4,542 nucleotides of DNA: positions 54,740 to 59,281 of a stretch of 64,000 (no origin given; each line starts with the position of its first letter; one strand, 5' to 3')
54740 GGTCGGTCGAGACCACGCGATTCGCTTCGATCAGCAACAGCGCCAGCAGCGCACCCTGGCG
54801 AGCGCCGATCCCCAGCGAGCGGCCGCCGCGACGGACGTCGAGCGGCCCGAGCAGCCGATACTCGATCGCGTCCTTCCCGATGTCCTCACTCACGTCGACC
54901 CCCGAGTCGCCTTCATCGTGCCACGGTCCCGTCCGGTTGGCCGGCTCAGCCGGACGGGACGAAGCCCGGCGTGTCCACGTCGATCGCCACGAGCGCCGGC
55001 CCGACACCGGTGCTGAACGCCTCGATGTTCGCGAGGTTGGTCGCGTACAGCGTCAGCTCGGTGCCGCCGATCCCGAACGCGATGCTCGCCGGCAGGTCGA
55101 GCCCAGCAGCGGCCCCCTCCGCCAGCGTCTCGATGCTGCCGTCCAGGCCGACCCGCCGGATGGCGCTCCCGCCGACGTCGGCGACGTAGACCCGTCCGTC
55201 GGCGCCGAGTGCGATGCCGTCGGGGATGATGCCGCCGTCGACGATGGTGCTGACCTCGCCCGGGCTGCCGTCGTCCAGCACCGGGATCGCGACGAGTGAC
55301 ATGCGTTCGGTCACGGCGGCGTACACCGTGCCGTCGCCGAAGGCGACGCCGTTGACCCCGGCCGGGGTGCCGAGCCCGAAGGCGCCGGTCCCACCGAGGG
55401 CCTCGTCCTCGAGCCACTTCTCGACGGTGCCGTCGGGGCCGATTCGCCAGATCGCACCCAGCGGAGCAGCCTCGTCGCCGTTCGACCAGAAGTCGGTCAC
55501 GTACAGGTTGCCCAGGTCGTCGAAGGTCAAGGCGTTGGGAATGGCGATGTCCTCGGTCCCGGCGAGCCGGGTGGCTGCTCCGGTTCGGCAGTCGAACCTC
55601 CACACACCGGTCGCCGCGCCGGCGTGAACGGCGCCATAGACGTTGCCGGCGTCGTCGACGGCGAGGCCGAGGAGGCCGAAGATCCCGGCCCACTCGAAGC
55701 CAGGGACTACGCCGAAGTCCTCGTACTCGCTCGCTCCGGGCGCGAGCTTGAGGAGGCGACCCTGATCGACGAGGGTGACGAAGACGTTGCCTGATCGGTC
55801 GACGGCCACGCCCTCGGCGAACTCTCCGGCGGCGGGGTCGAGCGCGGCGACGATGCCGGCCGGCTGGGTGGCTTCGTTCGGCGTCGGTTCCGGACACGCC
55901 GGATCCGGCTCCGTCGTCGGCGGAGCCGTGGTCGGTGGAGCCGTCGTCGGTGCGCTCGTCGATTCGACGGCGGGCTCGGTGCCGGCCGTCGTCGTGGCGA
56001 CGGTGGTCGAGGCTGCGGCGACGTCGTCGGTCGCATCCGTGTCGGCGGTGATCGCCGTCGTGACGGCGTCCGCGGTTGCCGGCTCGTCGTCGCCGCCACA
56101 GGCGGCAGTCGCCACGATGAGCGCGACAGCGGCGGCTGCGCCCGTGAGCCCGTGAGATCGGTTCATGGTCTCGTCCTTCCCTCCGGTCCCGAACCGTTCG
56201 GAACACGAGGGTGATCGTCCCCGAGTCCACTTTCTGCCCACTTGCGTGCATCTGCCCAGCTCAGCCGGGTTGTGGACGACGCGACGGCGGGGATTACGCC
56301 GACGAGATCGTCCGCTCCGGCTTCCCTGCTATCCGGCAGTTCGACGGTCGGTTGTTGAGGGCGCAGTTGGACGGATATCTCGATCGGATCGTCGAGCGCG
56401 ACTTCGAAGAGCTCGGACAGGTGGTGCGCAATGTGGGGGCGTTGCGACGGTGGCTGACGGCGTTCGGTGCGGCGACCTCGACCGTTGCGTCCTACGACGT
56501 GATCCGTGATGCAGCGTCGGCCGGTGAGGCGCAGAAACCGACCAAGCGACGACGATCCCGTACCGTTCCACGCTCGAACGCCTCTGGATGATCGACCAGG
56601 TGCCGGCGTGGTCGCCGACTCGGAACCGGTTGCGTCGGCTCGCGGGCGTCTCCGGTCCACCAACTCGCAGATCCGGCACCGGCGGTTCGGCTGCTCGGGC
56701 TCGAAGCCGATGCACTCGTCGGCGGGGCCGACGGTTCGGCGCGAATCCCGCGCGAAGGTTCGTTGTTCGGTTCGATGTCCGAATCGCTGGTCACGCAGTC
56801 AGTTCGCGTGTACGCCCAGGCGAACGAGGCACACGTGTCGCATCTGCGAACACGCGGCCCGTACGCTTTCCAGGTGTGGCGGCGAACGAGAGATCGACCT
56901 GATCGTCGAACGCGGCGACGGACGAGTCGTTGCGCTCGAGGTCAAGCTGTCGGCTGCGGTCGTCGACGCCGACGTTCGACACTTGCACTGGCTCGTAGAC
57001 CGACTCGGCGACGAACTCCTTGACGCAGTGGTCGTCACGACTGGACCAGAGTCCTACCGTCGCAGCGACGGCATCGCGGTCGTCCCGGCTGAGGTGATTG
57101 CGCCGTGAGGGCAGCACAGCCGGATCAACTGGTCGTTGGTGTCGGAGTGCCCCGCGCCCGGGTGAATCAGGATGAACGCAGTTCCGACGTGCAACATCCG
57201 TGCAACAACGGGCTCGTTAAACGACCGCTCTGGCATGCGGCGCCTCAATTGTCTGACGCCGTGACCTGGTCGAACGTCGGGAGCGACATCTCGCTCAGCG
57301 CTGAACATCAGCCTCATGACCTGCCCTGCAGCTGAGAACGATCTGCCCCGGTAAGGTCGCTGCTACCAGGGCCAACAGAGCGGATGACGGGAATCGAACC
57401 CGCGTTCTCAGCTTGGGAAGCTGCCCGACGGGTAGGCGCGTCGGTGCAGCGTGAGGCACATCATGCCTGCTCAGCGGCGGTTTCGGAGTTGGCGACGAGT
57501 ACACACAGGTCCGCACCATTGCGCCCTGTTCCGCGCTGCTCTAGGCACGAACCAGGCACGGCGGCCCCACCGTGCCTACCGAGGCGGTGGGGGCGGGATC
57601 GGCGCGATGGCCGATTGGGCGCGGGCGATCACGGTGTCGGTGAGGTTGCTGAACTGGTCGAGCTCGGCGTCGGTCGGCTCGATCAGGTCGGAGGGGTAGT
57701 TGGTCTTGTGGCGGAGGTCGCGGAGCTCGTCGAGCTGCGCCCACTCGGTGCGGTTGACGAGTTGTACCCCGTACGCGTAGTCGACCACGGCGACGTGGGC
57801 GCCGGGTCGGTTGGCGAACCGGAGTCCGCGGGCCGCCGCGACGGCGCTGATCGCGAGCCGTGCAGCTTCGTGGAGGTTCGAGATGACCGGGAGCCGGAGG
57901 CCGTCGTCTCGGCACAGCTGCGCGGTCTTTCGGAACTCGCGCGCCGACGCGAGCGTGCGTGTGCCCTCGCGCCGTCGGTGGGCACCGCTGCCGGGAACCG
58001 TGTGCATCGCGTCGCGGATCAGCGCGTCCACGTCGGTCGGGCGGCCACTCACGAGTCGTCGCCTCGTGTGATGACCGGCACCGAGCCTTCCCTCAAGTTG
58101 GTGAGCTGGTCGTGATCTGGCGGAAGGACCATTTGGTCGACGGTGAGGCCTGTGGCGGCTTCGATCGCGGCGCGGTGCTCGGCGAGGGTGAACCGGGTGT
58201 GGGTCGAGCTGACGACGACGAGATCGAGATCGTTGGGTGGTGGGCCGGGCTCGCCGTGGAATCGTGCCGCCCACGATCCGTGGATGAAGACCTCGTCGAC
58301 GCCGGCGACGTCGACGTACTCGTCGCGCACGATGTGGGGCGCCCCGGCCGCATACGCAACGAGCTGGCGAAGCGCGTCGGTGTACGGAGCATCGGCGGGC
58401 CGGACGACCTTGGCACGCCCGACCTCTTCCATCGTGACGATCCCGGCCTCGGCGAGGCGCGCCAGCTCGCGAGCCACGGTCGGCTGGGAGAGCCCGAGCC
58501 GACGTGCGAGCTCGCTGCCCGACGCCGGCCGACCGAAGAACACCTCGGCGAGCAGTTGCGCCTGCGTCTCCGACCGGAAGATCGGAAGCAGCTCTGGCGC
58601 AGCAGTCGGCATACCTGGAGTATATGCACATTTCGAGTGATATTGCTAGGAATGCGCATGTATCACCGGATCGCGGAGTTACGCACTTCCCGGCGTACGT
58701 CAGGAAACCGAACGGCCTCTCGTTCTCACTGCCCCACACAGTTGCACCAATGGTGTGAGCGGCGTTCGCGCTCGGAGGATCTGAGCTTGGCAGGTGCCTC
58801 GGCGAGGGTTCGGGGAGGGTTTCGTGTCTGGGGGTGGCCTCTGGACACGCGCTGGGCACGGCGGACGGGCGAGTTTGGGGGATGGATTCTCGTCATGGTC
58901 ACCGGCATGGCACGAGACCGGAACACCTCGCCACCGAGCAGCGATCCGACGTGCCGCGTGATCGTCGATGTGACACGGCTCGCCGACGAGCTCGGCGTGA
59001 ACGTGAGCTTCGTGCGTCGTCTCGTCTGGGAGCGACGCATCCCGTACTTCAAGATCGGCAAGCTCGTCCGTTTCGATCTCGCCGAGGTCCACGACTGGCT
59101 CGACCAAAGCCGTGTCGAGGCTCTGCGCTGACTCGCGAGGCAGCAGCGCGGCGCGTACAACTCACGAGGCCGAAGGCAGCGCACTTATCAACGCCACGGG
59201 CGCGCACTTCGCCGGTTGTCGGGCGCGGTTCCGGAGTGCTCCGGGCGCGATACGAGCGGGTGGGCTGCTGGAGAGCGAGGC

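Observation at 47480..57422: Tandem island array at tRNA-Gly(CCC): two 3'-half duplicates but no intact tRNA or integrase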

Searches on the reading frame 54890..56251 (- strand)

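Call 12: search_protein_families(library=pfam, proteins=[window:54890-56251:-], max_evalue=0.01)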
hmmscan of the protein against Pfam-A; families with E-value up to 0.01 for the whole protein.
window:54890-56251:- (453 aa): 0 families

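Call 52: search_protein_families(library=padloc, proteins=[window:54890-56251:-], max_evalue=0.001)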
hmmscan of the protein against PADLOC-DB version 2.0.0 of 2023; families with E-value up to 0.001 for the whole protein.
window:54890-56251:- (453 aa): 0 families

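Call 96: search_protein_families(library=pfam, proteins=[window:54946-56241:-], max_evalue=0.01)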
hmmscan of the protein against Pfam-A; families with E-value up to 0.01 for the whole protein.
window:54946-56241:- (431 aa): 7 families
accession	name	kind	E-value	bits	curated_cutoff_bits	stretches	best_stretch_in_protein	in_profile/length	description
PF08450.18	SGL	-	1.4e-15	58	26.3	1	199-401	51-243/246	SMP-30/Gluconolactonase/LRE-like region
PF01436.27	NHL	-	1.3e-08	34.8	20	0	340-362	4-26/28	NHL repeat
PF06739.17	SBBP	-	1.4e-08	34.9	20.5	1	224-249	4-29/38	Beta-propeller repeat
PF20067.5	SSL_N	-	8.6e-06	26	18.9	0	335-359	18-42/46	Strictosidine synthase-like, N-terminal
PF25021.1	TEN_NHL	-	0.0013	18.2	27.1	0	339-376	143-178/357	Teneurin NHL domain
PF02393.21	US22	-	0.0081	16.7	35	0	127-172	66-111/124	US22 like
PF24684.1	Vgb_lyase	-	0.0097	15.2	50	0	339-372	182-215/290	Virginiamycin B lyase family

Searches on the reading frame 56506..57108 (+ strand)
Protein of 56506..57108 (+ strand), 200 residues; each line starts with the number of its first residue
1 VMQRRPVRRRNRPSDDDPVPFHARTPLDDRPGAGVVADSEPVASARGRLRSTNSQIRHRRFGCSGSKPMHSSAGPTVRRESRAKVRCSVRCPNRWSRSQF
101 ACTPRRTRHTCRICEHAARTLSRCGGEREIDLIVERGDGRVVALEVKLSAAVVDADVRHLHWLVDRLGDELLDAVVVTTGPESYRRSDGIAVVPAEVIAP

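Call 12: search_protein_families(library=pfam, proteins=[window:56506-57108:+], max_evalue=0.01)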
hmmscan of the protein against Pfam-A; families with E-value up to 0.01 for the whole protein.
window:56506-57108:+ (200 aa): 1 family
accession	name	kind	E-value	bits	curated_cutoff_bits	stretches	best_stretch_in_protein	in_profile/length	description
PF13635.12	DUF4143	-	0.0062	16.7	28.1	1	127-149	138-160/160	Domain of unknown function (DUF4143)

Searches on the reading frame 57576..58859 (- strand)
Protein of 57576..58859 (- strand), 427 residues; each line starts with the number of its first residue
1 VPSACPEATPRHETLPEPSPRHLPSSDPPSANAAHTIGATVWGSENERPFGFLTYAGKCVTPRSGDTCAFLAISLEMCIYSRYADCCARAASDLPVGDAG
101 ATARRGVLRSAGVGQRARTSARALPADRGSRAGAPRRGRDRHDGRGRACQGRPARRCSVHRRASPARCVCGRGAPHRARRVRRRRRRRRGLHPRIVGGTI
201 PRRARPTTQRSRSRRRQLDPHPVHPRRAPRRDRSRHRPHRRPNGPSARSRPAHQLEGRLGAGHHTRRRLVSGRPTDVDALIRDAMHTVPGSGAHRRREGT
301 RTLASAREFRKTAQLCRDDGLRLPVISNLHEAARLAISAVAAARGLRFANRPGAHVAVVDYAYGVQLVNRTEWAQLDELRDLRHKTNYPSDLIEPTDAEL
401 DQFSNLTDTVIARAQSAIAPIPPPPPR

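Call 13: search_protein_families(library=pfam, proteins=[window:57576-58859:-], max_evalue=0.01)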
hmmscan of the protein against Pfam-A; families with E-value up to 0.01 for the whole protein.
window:57576-58859:- (427 aa): 1 family
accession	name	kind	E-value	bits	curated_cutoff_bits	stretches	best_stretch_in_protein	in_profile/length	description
PF05168.19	HEPN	-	0.00027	21.5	22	1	303-399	5-101/117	HEPN domain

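Call 52: search_protein_families(library=padloc, proteins=[window:57576-58859:-], max_evalue=0.001)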
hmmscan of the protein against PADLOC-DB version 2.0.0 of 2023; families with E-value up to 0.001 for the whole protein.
window:57576-58859:- (427 aa): 0 families

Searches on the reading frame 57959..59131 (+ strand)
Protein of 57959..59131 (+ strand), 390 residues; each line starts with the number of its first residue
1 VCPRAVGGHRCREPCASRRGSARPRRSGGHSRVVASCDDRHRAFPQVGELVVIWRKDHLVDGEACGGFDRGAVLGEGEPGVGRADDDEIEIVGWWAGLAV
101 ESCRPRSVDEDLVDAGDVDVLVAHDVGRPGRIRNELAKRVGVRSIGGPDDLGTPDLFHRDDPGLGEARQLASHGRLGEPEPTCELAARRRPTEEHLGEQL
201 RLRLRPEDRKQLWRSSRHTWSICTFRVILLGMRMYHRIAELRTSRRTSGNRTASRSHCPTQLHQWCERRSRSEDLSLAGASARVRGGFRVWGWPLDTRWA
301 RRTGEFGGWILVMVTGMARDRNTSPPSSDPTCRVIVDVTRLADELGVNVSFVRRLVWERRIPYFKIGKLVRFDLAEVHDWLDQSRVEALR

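Call 13: search_protein_families(library=pfam, proteins=[window:57959-59131:+], max_evalue=0.01)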
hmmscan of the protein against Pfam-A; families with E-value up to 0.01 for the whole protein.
window:57959-59131:+ (390 aa): 1 family
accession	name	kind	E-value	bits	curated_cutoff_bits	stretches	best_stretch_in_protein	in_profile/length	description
PF12728.13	HTH_17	-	9.7e-09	35.8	27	1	341-384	7-50/51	Helix-turn-helix domain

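Call 52: search_protein_families(library=padloc, proteins=[window:57959-59131:+], max_evalue=0.001)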
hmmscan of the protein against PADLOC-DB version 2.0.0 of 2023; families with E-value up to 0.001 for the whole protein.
window:57959-59131:+ (390 aa): 0 families

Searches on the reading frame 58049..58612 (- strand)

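Call 52: search_protein_families(library=padloc, proteins=[window:58049-58612:-], max_evalue=0.001)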
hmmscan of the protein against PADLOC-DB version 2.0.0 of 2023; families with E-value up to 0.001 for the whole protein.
window:58049-58612:- (187 aa): 17 families
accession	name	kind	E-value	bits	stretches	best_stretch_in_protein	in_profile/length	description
PDLC04370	PDC-M05A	-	2.6e-37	126.6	1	1-159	1-160/194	-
PDLC04368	PDC-M05A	-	4.4e-13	47.5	1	12-165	10-163/201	-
PDLC04372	PDC-M05A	-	4.8e-09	34.7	1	33-141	2-108/167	-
PDLC01720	Csa3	-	4.1e-08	31.8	1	21-91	34-101/118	Csa3_1_CAS-I-II-III-IV-V-VI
PDLC01438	Csa3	-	3e-07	28.8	1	8-84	141-213/305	"CAS-I,CAS-II,CAS-III,CAS-IV,CAS-V,CAS-VI; associated_signaling"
PDLC01852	CARF3--CARF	-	3.2e-07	28.5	1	14-74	142-202/208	-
PDLC01044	Csa3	-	4.6e-06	24.7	1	14-62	135-180/194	Type I-A associated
PDLC01860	CARF3--CARF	-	1.2e-05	23.5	1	15-71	143-199/210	-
PDLC01857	CARF3--CARF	-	1.4e-05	22.8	1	17-68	133-181/201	-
PDLC04371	PDC-M05A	-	4.8e-05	21.1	1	14-73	30-91/211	-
PDLC01434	CasR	-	5.4e-05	21.1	1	14-68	127-180/191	"CAS-I,CAS-II,CAS-III,CAS-IV,CAS-V,CAS-VI; associated_signaling"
PDLC01848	CARF3--CARF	-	0.0002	19.1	1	14-63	136-183/197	-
PDLC01850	CARF3--CARF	-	0.00053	17.9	1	14-71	144-199/209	-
PDLC01866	CARF3--CARF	-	0.00063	17.8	1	20-71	144-195/207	-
PDLC01268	CasR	-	0.0008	17.4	0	16-68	125-173/179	"CAS-I,CAS-II,CAS-III,CAS-IV,CAS-V,CAS-VI; associated_signaling"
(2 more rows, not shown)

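Call 96: search_protein_families(library=pfam, proteins=[window:58049-58612:-], max_evalue=0.01)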
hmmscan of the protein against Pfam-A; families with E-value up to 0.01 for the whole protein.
window:58049-58612:- (187 aa): 19 families
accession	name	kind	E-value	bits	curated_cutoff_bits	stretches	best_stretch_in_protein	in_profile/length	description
PF25212.1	HVO_A0114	-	1.3e-07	31.8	27.6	1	15-74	22-82/84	HVO_A0114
PF12802.13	MarR_2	-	1.3e-06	28.9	27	1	16-63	6-54/61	MarR family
PF01022.26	HTH_5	-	2.4e-06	27.7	22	1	28-60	14-46/47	Bacterial regulatory protein, arsR family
PF12840.13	HTH_20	-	2.7e-06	27.7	27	1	27-61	16-50/51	Helix-turn-helix domain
PF25213.1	HVO_A0261_N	-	4.2e-06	27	35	1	13-61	9-56/86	HVO_A0261 N-terminal domain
PF13545.12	HTH_Crp_2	-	6.2e-06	26.5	27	1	28-66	21-57/70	Crp-like helix-turn-helix domain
PF13412.12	HTH_24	-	1.2e-05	25.2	21.9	1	31-60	19-48/48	Winged helix-turn-helix DNA-binding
PF09339.16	HTH_IclR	-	3.8e-05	23.8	22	1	29-60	18-49/52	IclR helix-turn-helix domain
PF01047.28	MarR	-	8.1e-05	22.9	24.6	1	15-60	3-48/59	MarR family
PF01978.25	TrmB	-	0.00015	22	25.6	1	26-74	19-66/68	Sugar-specific transcriptional regulator TrmB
PF08279.18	HTH_11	-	0.00041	20.6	25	1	27-58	12-44/55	HTH domain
PF01325.25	Fe_dep_repress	-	0.0007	20.2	26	1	30-62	23-55/60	Iron dependent repressor, N-terminal DNA binding domain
PF13404.12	HTH_AsnC-type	-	0.0012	19.1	27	1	31-53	19-41/42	AsnC-type helix-turn-helix domain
PF15943.11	YdaS_toxin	-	0.0013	19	30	0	144-169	37-62/65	Bacterial toxin YdaS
PF13730.12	HTH_36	-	0.0016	18.6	25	1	33-59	29-55/55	Helix-turn-helix domain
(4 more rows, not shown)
